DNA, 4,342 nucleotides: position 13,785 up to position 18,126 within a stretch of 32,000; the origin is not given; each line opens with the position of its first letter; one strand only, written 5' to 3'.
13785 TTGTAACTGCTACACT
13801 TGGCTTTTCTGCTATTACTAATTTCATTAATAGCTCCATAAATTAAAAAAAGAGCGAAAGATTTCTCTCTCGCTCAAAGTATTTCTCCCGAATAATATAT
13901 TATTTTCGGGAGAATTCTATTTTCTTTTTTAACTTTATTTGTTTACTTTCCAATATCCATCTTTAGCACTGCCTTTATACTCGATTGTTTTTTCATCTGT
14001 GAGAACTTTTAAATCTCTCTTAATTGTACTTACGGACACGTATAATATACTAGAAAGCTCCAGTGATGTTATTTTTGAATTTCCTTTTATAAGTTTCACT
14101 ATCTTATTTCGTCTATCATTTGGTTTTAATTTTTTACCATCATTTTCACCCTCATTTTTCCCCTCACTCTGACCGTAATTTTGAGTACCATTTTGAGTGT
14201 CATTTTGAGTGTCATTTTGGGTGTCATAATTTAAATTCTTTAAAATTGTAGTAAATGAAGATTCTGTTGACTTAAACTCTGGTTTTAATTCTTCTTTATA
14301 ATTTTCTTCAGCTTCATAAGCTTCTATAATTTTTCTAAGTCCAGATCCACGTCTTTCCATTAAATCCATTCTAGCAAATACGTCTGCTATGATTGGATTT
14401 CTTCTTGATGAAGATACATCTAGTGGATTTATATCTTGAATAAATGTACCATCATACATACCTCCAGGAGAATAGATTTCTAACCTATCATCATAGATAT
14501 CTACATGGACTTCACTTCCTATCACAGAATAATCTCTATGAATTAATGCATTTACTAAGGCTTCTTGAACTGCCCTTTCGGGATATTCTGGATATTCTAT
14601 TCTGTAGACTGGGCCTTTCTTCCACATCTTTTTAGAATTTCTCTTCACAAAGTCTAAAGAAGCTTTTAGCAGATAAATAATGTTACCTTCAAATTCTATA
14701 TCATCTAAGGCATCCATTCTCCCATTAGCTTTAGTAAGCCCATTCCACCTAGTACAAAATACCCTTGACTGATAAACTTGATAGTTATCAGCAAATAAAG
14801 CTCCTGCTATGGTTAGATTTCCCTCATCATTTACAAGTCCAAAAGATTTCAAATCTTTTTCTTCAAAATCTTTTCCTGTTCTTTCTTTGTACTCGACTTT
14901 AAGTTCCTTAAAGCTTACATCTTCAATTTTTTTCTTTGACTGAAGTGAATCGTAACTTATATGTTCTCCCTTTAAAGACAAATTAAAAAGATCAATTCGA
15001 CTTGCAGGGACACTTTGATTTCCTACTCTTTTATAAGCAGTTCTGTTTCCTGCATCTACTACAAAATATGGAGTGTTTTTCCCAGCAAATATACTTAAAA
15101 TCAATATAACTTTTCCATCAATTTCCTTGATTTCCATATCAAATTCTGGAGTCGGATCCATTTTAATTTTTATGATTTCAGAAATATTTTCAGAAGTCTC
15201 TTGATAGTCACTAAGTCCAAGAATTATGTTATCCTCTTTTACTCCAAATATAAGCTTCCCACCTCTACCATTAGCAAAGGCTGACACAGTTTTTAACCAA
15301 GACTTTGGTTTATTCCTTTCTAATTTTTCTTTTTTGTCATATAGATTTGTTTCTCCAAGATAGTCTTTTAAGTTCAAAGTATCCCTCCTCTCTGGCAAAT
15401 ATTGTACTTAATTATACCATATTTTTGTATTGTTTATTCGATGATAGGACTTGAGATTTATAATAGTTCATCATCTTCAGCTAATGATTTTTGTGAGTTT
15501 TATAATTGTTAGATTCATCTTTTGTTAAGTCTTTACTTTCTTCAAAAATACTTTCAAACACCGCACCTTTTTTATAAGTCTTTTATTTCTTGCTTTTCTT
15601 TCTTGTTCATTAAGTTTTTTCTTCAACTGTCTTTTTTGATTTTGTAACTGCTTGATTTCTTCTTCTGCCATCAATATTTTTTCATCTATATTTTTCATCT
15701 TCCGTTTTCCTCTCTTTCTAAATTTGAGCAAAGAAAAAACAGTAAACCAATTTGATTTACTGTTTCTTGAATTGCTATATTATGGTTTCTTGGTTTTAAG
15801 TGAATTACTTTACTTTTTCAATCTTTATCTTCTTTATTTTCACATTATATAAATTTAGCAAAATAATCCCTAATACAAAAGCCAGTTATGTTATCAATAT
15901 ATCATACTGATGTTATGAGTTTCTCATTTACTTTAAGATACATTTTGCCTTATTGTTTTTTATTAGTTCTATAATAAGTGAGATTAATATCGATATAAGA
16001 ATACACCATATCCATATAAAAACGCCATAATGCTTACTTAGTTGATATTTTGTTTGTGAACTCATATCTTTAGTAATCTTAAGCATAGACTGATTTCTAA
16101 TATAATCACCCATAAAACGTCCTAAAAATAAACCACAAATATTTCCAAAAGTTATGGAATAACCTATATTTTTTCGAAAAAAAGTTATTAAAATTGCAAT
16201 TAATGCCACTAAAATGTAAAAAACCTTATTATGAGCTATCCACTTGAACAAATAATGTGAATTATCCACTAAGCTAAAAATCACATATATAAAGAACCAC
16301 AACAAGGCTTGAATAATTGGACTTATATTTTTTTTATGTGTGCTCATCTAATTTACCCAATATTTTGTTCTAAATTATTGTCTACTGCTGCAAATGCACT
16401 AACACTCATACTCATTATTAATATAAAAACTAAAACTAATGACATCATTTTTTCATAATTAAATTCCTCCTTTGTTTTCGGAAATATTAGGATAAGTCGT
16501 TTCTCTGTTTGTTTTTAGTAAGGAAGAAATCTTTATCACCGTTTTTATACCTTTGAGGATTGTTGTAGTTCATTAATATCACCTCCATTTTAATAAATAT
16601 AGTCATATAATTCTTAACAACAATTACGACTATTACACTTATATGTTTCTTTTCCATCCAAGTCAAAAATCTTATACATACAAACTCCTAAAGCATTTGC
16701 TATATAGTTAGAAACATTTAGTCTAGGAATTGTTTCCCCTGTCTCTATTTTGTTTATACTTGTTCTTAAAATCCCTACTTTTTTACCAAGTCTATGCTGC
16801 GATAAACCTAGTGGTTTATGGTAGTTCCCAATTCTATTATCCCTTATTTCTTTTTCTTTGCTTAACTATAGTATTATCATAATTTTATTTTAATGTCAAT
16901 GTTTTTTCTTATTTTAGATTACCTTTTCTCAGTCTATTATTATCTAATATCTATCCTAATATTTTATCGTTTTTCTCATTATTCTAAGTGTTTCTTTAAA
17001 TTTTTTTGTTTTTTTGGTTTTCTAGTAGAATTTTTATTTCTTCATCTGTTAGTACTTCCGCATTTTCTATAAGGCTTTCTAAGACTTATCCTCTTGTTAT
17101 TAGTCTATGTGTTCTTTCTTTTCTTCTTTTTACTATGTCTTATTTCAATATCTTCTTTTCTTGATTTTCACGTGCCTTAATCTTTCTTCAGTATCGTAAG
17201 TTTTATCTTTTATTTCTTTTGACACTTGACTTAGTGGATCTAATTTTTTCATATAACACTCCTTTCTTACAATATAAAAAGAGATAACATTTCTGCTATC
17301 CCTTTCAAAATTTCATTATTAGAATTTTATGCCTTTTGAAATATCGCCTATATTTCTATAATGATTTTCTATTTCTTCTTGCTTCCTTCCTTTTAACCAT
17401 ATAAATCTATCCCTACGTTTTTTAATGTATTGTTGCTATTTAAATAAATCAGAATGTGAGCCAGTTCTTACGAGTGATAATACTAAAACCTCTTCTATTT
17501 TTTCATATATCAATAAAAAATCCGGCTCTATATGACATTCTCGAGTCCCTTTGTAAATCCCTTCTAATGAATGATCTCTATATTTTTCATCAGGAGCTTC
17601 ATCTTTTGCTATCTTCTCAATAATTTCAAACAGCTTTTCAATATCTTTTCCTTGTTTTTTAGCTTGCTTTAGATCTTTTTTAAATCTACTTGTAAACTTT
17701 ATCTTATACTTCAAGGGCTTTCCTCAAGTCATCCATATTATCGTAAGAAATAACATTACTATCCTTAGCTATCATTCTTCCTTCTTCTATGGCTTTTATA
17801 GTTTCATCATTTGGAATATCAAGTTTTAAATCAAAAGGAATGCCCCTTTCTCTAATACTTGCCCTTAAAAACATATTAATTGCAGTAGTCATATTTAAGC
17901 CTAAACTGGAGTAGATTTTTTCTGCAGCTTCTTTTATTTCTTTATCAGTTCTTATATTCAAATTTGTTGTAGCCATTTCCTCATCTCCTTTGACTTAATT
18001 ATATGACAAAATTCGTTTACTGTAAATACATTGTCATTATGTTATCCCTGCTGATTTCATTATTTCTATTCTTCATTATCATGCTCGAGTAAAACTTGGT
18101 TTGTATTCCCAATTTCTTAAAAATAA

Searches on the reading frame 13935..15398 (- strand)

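Call 86: search_protein_families(library=pfam, max_evalue=0.001, proteins=[window:13935-15398:-])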
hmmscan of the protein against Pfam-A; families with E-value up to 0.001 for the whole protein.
window:13935-15398:- (487 aa): 5 families
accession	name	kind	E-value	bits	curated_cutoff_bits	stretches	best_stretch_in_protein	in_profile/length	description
PF13749.12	HATPase_c_4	-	4e-27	94.5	26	1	294-386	1-89/89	Putative ATP-dependent DNA helicase recG C-terminal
PF04326.19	SLFN_AlbA_2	-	3e-22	79.8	25.3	1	16-132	1-117/118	Schlafen, AlbA_2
PF08279.18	HTH_11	-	9.6e-06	25.8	25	1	429-469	1-42/55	HTH domain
PF08220.18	HTH_DeoR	-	8.4e-05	22.7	21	1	429-472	1-44/57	DeoR-like helix-turn-helix domain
PF13412.12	HTH_24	-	0.00036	20.5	21.9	1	427-472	2-47/48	Winged helix-turn-helix DNA-binding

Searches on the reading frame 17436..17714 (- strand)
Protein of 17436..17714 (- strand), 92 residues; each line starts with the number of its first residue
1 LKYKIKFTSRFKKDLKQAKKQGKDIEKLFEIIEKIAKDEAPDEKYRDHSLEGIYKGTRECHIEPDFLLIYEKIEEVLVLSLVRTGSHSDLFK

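Call 86: search_protein_families(library=pfam, max_evalue=0.001, proteins=[window:17436-17714:-])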
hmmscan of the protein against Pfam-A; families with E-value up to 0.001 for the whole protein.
window:17436-17714:- (92 aa): 2 families
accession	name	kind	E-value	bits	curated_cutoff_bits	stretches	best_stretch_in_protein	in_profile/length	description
PF15738.11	YafQ_toxin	-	2.5e-33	114.6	30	1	3-92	1-88/88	Bacterial toxin of type II toxin-antitoxin system, YafQ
PF05016.21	ParE_toxin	-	4.6e-10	40.4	23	1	5-90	1-88/89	ParE toxin of type II toxin-antitoxin system, parDE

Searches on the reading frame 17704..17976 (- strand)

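Call 86: search_protein_families(library=pfam, max_evalue=0.001, proteins=[window:17704-17976:-])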
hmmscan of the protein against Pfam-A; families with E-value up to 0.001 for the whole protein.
window:17704-17976:- (90 aa): 1 family
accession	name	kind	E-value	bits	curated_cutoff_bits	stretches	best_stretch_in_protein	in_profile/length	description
PF04221.18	RelB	-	2.4e-14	53.4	22.4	1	5-68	3-66/82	RelB antitoxin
